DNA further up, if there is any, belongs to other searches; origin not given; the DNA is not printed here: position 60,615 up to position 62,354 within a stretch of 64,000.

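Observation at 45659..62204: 17-kb co-directional cluster combines three kinds of quinol-oxidising modules with 48 CxxCH motifs, a cupredoxin and an outer-membrane barrel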

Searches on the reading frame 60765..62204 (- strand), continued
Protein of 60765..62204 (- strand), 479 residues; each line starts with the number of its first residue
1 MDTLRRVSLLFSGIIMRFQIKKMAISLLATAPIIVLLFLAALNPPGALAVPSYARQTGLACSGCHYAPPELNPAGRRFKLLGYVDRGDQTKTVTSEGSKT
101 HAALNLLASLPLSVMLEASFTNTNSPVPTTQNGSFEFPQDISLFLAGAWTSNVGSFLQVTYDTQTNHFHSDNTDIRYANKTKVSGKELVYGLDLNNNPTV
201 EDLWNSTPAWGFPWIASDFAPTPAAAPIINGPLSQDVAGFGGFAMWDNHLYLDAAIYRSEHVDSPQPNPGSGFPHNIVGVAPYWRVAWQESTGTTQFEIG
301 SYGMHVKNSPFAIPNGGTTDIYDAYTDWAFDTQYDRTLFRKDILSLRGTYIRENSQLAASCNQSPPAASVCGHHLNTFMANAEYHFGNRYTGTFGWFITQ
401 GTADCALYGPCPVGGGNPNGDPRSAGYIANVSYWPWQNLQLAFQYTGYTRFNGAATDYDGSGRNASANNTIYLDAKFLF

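Call 54: list_cluster_members(proteins=[P0001, P0014, P0011, P0016, P0025, P0036, P0037, P0050, P0089, P0105])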
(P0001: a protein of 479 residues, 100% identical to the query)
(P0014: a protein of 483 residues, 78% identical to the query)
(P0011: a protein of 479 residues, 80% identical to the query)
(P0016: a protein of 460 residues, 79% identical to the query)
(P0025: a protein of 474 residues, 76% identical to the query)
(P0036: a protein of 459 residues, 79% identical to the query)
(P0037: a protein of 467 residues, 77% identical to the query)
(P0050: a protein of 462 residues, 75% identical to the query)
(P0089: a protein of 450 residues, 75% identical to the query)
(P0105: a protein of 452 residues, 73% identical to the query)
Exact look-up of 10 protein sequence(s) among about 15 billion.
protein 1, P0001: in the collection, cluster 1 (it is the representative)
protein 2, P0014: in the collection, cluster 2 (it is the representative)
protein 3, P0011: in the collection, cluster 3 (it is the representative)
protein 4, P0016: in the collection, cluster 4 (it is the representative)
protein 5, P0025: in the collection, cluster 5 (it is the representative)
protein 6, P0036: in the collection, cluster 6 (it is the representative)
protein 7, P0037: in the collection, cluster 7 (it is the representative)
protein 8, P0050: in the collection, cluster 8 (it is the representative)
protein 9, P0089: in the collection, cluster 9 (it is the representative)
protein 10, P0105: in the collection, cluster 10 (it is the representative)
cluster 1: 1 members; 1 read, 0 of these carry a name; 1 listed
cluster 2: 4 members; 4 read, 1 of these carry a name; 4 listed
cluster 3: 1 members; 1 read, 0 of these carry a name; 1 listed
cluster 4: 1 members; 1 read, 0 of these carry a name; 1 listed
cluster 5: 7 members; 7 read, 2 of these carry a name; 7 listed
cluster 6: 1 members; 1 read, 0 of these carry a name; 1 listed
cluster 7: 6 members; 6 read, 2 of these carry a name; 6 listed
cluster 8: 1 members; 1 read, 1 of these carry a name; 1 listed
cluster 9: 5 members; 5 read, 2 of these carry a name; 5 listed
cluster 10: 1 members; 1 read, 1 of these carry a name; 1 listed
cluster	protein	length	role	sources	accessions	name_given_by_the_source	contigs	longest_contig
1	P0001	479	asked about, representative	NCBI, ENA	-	-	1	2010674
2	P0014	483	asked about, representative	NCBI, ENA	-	-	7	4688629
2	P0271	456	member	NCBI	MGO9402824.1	MAG: hypothetical protein ACLPVW_05055 [Terriglobales bacterium]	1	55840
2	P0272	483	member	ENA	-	-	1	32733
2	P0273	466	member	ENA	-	-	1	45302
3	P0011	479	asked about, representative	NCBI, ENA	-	-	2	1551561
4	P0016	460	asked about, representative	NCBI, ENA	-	-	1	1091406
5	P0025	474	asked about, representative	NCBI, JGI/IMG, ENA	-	hypothetical protein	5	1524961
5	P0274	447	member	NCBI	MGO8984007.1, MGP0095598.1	MAG: hypothetical protein ACLPHI_01055 [Terriglobales bacterium]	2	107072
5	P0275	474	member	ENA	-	-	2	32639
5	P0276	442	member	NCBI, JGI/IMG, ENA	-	-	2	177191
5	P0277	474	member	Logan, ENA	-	-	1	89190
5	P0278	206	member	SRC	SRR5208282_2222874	-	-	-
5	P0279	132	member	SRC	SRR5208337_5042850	-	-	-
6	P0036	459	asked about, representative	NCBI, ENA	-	-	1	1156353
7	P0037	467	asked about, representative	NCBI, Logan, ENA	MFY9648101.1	MAG: hypothetical protein WAK29_23200 [Terriglobales bacterium]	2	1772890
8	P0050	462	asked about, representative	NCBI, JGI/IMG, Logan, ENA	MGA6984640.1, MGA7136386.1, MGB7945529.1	MAG: hypothetical protein WBZ01_01190 [Terriglobales bacterium] | hypothetical protein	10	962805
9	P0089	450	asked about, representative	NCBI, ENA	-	-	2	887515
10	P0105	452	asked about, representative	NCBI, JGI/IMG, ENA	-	hypothetical protein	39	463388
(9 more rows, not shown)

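Call 56: find_homologous_proteins(query=A3)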
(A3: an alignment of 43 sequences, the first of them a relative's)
Query A3 (43 sequences) (455 aa, profile of the alignment): 7030 proteins with E <= 0.001 among 8000 candidates; the best 120 are listed.
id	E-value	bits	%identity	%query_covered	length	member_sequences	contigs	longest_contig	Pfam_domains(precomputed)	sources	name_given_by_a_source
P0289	7.4e-186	637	-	-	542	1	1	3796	-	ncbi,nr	ncbi:MAG TPA: hypothetical protein VGS99_04770 [Gammaproteobacteria bacterium]|nr:hypothetical prote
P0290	1.2e-185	636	48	95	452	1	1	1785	-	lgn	-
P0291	2.7e-185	635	45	99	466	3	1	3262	-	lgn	-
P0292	4.1e-185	634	45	95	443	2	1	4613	-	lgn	-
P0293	1.1e-183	629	46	96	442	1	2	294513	-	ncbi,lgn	-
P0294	9.2e-183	626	45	97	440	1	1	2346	-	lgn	-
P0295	9.5e-183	626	44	98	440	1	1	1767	-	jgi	jgi:hypothetical protein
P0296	3.5e-182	625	46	97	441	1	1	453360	-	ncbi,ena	-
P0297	4.1e-182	624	47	93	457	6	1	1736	-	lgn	-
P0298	5.8e-182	624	43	97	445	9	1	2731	-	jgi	-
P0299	8.1e-182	623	45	98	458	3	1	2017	-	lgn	-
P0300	8.0e-181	620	42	98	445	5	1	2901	-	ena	-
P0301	1.1e-180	620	46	97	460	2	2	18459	-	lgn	-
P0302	1.2e-180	620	44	93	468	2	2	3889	-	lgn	-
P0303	5.3e-180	617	42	97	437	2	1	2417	-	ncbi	-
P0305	3.1e-179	615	41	95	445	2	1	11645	-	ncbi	ncbi:MAG: cytochrome C [Burkholderiales bacterium]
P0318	2.6e-177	609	42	96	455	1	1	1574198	-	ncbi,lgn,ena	-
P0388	3.8e-175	601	43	97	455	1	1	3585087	-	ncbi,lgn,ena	-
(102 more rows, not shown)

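Call 57: find_encoding_contigs(protein=P0388, flank=9000, max_places=1)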
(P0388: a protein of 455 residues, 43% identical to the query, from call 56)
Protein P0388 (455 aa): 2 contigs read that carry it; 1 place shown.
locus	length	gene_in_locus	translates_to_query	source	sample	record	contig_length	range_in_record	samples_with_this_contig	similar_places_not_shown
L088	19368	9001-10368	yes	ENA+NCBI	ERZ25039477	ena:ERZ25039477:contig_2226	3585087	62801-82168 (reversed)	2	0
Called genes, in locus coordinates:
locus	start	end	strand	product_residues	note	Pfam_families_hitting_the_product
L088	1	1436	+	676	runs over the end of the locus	PF02436:PYC_OADA, PF00364:Biotin_lipoyl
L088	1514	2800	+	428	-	PF00512:HisKA, PF02518:HATPase_c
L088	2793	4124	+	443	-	PF00072:Response_reg, PF00493:MCM (faint), PF00158:Sigma54_activat, PF14532:Sigma54_activ_2, PF07728:AAA_5, PF00004:AAA (weak), PF25601:AAA_lid_14, PF02954:HTH_8, +1 more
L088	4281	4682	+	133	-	PF13801:Metal_resist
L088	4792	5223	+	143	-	PF26390:MamS_MamX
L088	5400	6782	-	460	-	PF00654:Voltage_CLC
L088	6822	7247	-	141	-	PF01850:PIN (weak)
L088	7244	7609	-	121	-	PF02604:PhdYeFM_antitox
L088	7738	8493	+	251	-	PF13442:Cytochrome_CBB3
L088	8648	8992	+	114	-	PF00034:Cytochrom_C, PF13442:Cytochrome_CBB3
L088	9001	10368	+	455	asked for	-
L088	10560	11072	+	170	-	PF00654:Voltage_CLC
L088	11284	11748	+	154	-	PF00582:Usp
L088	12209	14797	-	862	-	PF01326:PPDK_N, PF00391:PEP-utilizers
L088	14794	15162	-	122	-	PF00072:Response_reg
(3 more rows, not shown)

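Call 58: find_encoding_contigs(protein=P0318, flank=9000, max_places=1)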
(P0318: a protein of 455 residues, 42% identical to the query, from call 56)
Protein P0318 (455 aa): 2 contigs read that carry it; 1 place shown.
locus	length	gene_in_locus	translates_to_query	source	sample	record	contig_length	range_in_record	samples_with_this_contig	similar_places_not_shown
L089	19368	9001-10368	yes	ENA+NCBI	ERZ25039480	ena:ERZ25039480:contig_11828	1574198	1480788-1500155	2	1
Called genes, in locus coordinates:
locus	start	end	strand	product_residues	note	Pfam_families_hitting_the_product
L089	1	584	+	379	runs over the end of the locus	PF01168:Ala_racemase_N, PF00842:Ala_racemase_C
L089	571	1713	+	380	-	PF21016:RlmN_N, PF04055:Radical_SAM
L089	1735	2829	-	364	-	PF11306:DUF3108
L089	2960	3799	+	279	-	PF00210:Ferritin (faint)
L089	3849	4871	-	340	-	PF13350:Y_phosphatase3 (weak), PF22741:PTP-NADK (weak), PF00782:DSPc (faint), PF22785:Tc-R-P (weak)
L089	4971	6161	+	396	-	PF00155:Aminotran_1_2, PF01041:DegT_DnrJ_EryC1 (weak)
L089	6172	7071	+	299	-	PF03193:RsgA_GTPase (faint), PF00350:Dynamin_N (faint), PF01926:MMR_HSR1, PF02421:FeoB_N, PF10662:PduV-EutP (weak), PF00009:GTP_EFTU, PF07650:KH_2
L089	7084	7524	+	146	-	PF02577:BFN_dom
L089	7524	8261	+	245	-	PF11967:RecO_N, PF02565:RecO_C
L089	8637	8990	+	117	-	PF00034:Cytochrom_C, PF13442:Cytochrome_CBB3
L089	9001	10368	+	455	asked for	-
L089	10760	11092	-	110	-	PF02452:PemK_toxin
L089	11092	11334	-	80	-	PF04014:MazE_antitoxin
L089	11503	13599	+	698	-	PF02629:CoA_binding, PF13380:CoA_binding_2, PF13607:Succ_CoA_lig, PF19045:Ligase_CoA_2, PF13549:ATP-grasp_5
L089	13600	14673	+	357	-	PF01656:CbiA, PF13500:AAA_26, PF07085:DRTGG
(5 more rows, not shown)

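Call 59: find_encoding_contigs(protein=P0305, flank=9000, max_places=1)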
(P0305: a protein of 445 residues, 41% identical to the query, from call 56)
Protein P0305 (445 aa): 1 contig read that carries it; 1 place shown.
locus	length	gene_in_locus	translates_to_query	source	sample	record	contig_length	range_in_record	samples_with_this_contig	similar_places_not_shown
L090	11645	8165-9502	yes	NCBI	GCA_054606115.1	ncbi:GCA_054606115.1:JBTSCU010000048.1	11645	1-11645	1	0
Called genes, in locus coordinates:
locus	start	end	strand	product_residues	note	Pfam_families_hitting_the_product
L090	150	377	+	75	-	-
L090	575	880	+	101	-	-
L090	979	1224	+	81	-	-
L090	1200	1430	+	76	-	-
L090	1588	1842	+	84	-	-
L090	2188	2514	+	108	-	PF13442:Cytochrome_CBB3, PF00034:Cytochrom_C (weak)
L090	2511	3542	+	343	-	PF08450:SGL (faint), PF13360:PQQ_2 (faint), PF16819:DUF5074 (faint), PF21783:YNCE (faint), PF21959:DUF6923 (faint), PF25174:Beta-prop_THOC3 (faint), PF10282:Lactonase (faint)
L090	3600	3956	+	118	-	-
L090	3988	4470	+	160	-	-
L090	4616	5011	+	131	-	-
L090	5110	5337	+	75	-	PF00462:Glutaredoxin (weak), PF13192:Thioredoxin_3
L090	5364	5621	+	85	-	-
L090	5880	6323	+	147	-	PF13411:MerR_1, PF00376:MerR, PF09278:MerR-DNA-bind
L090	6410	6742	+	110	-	PF18505:DUF5619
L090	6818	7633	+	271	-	PF01209:Ubie_methyltran, PF02353:CMAS, PF13489:Methyltransf_23, PF06325:PrmA, PF13847:Methyltransf_31, PF08241:Methyltransf_11, PF08242:Methyltransf_12, PF13649:Methyltransf_25, +1 more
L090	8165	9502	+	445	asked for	-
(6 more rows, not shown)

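Call 71: search_dna_similar(query=window:60765-62204:-, collection=plasmids, mode=protein, max_evalue=0.001, max_rows=15)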
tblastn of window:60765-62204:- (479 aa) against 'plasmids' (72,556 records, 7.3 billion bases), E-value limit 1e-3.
Records with a match: 15; places in all: 15; records where one place covers at least 80% of the query: 14.
Best place of each record, by identity: <60% 15.
By first word of the organism name: Ralstonia 6; Caballeronia 2; Acidiphilium 2; Methylocystis 1; Paraburkholderia 1; Ideonella 1; Acidithiobacillus 1; Polymorphobacter 1.
By predicted mobility (MOB-suite, as given by PLSDB): non-mobilizable 10; mobilizable 4; conjugative 1.
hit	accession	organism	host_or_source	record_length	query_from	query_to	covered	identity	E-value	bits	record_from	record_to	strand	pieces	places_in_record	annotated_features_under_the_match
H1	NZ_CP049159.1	Caballeronia sp. SBC1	whole organism,soil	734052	47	479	90%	36.3%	9e-63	228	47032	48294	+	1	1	cytochrome C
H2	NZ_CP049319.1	Caballeronia sp. SBC2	whole organism,soil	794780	47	479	90%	36.3%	9e-63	228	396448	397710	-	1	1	cytochrome C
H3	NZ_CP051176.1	Ralstonia solanacearum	Whole organism,tomato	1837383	47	479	90%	36.3%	1e-65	236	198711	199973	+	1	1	none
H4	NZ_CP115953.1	Ralstonia solanacearum CFBP2957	Solanum lycopersicum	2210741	47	479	90%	36.1%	3e-65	235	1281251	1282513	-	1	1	none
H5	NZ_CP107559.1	Methylocystis sp. MJC1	whole organism,Alpine Peat Bogs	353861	34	473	92%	32.7%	3e-53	200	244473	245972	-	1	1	hypothetical protein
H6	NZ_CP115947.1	Ralstonia solanacearum MolK2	Musa sp.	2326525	24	479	95%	31.0%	8e-45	176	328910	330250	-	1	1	record has no annotation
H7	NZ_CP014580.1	Paraburkholderia phytofirmans OLGA172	-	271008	22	473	94%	31.1%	1e-46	181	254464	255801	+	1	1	cytochrome C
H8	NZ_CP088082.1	Ideonella dechloratans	Cell culture,Activated sludge, ...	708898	4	473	98%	29.5%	3e-42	168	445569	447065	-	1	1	cytochrome C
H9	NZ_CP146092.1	Ralstonia sp. RRA.1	-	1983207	45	479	91%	31.6%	1e-44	175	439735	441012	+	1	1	none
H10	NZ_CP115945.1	Ralstonia syzygii R24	Syzygium aromaticum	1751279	24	479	95%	30.0%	4e-46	179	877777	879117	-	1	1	none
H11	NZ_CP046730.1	Ralstonia syzygii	tobacco,cell culture,leaf veins ...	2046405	24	479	95%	29.8%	2e-45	177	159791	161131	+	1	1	none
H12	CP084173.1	Acidithiobacillus ferrooxidans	cell culture,River sediment polluted by ...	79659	56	472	87%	32.3%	2e-41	166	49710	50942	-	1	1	hypothetical protein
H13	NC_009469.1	Acidiphilium cryptum JF-5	-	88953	56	472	87%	32.3%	2e-41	166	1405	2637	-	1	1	hypothetical protein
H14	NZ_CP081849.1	Polymorphobacter megasporae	Megaspora,lichen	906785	47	473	89%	30.9%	1e-47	183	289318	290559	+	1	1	hypothetical protein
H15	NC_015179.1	Acidiphilium multivorum AIU301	-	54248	56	304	52%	34.4%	5e-31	134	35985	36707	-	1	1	hypothetical protein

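Call 73: get_annotated_region(hit=H13, flank=6000)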
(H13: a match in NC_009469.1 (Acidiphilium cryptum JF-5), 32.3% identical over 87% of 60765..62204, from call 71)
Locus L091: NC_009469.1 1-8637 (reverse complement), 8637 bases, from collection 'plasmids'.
description: Acidiphilium cryptum JF-5 plasmid pACRY03, complete sequence
organism: Acidiphilium cryptum JF-5 (NCBI taxid 349163)
taxonomy: Bacteria; Pseudomonadota; Alphaproteobacteria; Rhodospirillales; Acetobacteraceae; Acidiphilium; Acidiphilium cryptum; Acidiphilium cryptum JF-5
host: -; source: -; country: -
typing (MOB-suite, as given by PLSDB): conjugative; replicon rep_cluster_296; relaxase MOBF; mating-pair formation MPF_T
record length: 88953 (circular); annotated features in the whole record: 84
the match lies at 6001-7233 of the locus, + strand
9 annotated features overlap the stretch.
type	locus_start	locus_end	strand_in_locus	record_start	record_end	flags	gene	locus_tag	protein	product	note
CDS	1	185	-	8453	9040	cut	pdxT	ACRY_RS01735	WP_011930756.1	pyridoxal 5'-phosphate synthase glutaminase subunit PdxT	GO:0042823 - pyridoxal phosphate biosynthetic process [Evidence IEA]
CDS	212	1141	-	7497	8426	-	pdxS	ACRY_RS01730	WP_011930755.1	pyridoxal 5'-phosphate synthase lyase subunit PdxS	GO:0042823 - pyridoxal phosphate biosynthetic process [Evidence IEA]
CDS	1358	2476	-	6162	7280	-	-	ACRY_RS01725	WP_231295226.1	Rid family hydrolase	-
CDS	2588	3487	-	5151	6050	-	-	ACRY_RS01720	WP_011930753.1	U32 family peptidase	GO:0006744 - ubiquinone biosynthetic process [Evidence IEA]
CDS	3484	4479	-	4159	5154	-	-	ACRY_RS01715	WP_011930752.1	peptidase U32 family protein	-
CDS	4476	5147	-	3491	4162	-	-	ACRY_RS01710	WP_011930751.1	SCP2 sterol-binding domain-containing protein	-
CDS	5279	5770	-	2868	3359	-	-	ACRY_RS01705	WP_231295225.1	transposase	GO:0006313 - DNA transposition [Evidence IEA]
CDS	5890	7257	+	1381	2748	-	-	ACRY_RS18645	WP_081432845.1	hypothetical protein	-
CDS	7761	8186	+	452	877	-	-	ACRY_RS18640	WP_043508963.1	c-type cytochrome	-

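Call 74: get_annotated_region(hit=H1, flank=6000)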
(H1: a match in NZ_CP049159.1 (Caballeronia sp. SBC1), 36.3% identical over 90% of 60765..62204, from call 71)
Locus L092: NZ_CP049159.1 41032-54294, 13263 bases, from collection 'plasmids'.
description: Caballeronia sp. SBC1 plasmid pSBC1_3, complete sequence
organism: Caballeronia sp. SBC1 (NCBI taxid 2705548)
taxonomy: Bacteria; Pseudomonadota; Betaproteobacteria; Burkholderiales; Burkholderiaceae; Caballeronia; Caballeronia sp. SBC1
host: -; source: whole organism,soil; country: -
typing (MOB-suite, as given by PLSDB): non-mobilizable
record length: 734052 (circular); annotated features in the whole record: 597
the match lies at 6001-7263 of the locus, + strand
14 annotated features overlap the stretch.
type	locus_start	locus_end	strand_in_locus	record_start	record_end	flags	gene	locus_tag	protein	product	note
CDS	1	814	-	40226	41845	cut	-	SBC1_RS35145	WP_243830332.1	transposase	-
CDS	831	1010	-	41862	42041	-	-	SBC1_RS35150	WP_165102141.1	hypothetical protein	-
CDS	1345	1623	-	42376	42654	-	-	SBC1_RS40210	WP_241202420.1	hypothetical protein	-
CDS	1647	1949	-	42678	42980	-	-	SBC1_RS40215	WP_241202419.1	RES domain-containing protein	-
CDS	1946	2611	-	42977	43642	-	-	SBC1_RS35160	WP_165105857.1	hypothetical protein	-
CDS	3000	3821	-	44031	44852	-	-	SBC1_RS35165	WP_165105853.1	DNA-binding protein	-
CDS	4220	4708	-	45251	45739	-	-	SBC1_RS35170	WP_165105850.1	pyridoxamine 5'-phosphate oxidase family protein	-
CDS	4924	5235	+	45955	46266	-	-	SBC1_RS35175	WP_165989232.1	high-potential iron-sulfur protein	-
CDS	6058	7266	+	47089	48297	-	-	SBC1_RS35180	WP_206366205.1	cytochrome C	-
CDS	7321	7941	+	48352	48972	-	-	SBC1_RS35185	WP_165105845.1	c-type cytochrome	-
CDS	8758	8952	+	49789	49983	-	-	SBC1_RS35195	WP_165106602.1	hypothetical protein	-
CDS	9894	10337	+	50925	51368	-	-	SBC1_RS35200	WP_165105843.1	ester cyclase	GO:0030638 - polyketide metabolic process [Evidence IEA]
CDS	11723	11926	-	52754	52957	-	-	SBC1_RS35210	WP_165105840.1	cold shock domain-containing protein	-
CDS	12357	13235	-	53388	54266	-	-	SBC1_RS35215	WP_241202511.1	DNA-binding protein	-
